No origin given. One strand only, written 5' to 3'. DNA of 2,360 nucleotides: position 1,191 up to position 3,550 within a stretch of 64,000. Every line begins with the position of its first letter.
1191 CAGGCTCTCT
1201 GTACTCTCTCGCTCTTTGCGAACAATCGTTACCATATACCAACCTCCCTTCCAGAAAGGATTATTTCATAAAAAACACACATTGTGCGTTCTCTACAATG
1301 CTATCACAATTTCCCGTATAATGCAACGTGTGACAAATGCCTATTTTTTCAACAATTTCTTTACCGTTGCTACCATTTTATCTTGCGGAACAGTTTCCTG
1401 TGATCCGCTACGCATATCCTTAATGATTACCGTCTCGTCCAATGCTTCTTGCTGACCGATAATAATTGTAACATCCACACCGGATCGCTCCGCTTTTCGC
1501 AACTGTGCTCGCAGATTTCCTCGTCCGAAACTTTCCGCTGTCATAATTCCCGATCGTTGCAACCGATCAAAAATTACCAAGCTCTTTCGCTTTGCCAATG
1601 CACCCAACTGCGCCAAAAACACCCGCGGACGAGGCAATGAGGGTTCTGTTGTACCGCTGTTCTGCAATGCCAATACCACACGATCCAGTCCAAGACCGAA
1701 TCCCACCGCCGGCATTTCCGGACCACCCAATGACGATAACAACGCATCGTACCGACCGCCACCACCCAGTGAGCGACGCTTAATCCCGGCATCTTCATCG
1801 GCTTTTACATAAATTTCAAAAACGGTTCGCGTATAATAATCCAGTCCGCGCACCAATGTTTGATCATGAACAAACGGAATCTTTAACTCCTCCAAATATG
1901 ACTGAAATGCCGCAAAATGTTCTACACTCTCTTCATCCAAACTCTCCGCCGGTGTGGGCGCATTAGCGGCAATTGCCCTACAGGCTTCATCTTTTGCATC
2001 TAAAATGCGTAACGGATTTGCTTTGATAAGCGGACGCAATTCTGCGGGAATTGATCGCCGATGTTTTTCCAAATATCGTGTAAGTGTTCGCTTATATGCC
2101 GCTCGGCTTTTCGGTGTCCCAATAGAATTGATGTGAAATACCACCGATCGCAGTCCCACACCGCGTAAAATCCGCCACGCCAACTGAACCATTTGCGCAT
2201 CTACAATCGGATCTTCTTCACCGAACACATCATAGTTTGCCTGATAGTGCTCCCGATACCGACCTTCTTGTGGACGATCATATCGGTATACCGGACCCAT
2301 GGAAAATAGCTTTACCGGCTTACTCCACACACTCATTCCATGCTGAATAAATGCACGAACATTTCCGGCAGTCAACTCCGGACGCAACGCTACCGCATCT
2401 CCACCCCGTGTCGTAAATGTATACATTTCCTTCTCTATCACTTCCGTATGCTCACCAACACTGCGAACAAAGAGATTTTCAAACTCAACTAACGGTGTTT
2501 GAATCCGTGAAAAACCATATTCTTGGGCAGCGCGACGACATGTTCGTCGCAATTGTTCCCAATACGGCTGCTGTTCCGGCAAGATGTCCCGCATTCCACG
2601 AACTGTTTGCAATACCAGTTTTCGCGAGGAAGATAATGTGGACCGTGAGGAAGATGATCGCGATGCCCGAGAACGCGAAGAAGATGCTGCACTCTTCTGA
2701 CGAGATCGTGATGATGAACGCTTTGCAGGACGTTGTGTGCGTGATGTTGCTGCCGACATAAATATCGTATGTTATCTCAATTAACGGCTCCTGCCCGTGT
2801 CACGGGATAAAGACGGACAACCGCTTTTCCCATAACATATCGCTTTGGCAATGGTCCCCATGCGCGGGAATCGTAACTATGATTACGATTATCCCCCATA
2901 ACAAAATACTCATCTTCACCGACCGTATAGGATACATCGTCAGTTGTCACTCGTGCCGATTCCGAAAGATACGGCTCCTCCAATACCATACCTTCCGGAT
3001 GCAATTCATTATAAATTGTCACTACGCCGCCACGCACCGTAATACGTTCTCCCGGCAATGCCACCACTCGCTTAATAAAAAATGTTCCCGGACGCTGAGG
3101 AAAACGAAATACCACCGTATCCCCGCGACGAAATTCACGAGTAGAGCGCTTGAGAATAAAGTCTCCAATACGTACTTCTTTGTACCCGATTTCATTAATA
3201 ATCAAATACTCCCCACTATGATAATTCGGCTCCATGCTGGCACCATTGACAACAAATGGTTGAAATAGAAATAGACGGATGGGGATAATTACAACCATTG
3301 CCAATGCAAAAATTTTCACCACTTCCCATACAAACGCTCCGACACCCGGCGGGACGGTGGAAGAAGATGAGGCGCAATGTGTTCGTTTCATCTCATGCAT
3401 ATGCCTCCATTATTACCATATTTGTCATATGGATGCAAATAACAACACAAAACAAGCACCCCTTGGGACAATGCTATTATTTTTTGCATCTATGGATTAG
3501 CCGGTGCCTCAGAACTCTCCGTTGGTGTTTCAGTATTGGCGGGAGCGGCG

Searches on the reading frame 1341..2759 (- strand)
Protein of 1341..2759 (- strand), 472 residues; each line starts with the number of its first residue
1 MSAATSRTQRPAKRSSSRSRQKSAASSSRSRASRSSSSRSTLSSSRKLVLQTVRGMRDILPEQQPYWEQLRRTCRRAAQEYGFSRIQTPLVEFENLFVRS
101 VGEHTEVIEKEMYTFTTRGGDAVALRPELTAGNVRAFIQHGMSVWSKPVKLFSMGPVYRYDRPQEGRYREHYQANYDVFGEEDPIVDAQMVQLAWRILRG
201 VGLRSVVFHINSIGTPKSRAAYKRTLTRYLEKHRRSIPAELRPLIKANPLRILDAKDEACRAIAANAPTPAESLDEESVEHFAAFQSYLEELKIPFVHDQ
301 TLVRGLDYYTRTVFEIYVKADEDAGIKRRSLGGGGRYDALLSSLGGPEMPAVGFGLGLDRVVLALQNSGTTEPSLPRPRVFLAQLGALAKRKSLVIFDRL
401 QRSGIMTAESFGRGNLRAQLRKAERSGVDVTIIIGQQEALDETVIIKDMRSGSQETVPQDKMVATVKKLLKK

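Call 11: search_protein_families(library=pfam, proteins=[window:1341-2759:-], max_evalue=0.0001)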
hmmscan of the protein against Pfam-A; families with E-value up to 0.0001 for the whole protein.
window:1341-2759:- (472 aa): 4 families
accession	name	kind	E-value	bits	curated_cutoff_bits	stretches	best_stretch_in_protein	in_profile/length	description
PF13393.11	tRNA-synt_His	-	1.4e-38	133.4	25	1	55-361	1-308/308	Histidyl-tRNA synthetase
PF03129.25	HGTP_anticodon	-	2.5e-10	40.8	21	1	396-468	21-93/94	Anticodon binding domain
PF00587.30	tRNA-synt_2b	-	4.5e-10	40.3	29.3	1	113-365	1-175/179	tRNA synthetase class II core domain (G, H, P, S and T)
PF01409.25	tRNA-synt_2d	-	3.3e-05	23.9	19.8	0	66-181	18-135/246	tRNA synthetases class II core domain (F)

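Call 29: find_encoding_contigs(protein=window:1341-2759:-, flank=10000, max_places=3)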
Protein window:1341-2759:- (472 aa): 3 contigs read that carry it; 2 places shown.
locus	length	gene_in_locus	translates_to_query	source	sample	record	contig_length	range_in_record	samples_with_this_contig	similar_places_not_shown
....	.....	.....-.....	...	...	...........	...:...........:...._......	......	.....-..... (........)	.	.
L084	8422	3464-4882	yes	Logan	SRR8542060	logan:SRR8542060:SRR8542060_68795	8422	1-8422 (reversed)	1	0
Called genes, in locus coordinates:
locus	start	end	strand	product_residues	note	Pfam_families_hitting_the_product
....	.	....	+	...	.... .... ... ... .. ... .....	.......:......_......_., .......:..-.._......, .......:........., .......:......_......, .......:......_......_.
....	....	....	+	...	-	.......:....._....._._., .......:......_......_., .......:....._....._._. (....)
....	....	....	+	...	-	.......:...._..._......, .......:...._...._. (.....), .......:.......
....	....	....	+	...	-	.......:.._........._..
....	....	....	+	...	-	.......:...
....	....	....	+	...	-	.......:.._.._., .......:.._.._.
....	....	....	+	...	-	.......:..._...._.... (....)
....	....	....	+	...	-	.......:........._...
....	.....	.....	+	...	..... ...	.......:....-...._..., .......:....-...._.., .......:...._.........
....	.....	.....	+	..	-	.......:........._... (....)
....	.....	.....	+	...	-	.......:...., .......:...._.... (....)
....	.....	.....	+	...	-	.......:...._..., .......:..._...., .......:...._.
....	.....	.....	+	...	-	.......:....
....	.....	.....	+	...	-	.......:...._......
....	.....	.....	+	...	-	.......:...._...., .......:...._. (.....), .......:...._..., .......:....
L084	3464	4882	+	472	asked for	PF13393:tRNA-synt_His, PF00587:tRNA-synt_2b, PF03129:HGTP_anticodon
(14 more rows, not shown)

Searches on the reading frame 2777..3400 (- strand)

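Call 11: search_protein_families(library=pfam, proteins=[window:2777-3400:-], max_evalue=0.0001)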
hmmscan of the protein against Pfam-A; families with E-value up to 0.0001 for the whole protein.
window:2777-3400:- (207 aa): 2 families
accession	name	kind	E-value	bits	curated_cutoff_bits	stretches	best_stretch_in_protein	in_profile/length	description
PF10502.14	Peptidase_S26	-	6.6e-45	153.5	22.9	1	25-197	2-167/168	Signal peptidase, peptidase S26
PF00717.28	Peptidase_S24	-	6.6e-05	23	23.3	0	50-120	39-89/116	Peptidase S24-like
